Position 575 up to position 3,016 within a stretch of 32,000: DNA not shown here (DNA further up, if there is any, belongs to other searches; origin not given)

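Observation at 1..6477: Self-contained three-gene operon of uncharacterised proteins: best candidate for an undescribed system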

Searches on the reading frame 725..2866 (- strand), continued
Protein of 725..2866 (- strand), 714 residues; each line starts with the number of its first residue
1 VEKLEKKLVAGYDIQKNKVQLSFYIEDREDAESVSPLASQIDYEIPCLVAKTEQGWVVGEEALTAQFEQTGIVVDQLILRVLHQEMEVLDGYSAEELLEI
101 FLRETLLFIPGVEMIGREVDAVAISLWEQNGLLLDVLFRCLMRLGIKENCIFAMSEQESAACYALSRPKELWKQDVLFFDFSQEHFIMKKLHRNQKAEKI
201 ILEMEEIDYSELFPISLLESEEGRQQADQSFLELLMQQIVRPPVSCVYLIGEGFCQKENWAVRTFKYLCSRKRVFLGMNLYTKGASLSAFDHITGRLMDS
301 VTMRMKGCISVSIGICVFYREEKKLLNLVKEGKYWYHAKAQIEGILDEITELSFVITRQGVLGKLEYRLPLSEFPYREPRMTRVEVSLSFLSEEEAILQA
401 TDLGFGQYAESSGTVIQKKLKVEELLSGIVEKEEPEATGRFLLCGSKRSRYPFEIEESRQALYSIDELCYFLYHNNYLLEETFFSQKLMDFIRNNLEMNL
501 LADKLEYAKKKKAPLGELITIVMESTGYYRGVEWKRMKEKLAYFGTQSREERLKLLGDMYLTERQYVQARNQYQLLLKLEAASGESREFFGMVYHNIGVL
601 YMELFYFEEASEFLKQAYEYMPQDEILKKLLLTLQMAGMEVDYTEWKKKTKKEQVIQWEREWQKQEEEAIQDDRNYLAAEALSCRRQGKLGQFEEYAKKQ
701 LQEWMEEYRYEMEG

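Call 54: search_protein_families(library=pfam, alignment_id=A3, max_evalue=0.05)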
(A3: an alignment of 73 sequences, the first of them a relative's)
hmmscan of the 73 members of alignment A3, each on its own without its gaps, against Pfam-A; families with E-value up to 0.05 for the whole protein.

A. member 1, L001:12152-13336:+ (395 aa): 1 family
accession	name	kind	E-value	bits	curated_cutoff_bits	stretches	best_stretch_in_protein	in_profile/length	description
PF03283.19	PAE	-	0.0024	17.5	26.6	1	111-190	267-346/355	Pectinacetylesterase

B. families by the number of members that match (of 73 scanned): 63 families (the first 25 are shown)
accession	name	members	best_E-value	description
PF20990.2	DUF2207_C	19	9.5e-05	Predicted membrane protein (DUF2207) C-terminal domain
PF01105.29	EMP24_GP25L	5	0.0077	emp24/gp25L/p24 family/GOLD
PF12420.13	DUF3671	4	0.00025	Fam-L, Fam-M like protein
PF07332.16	Phage_holin_3_6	4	0.00077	Putative Actinobacterial Holin-X, holin superfamily III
PF11026.13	DUF2721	4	0.0034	Protein of unknown function (DUF2721)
PF18949.5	DUF5693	3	0.005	Family of unknown function (DUF5693)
PF05145.17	AbrB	3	0.012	Transition state regulatory protein AbrB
PF20237.3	DUF6594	2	0.0017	Family of unknown function (DUF6594)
PF03283.19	PAE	2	0.0024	Pectinacetylesterase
PF11667.14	DUF3267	2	0.004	Putative zincin peptidase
PF06570.16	DUF1129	2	0.0049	Protein of unknown function (DUF1129)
PF14276.11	DUF4363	2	0.0095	Domain of unknown function (DUF4363)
PF20226.3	DUF6585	1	0.00023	Family of unknown function (DUF6585)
PF03706.18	LPG_synthase_TM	1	0.00061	Lysylphosphatidylglycerol synthase TM region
PF07947.19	YhhN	1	0.0007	YhhN family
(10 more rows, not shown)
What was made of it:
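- One of 73 D homologues gives a weak SLATT_4 match (call 54).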
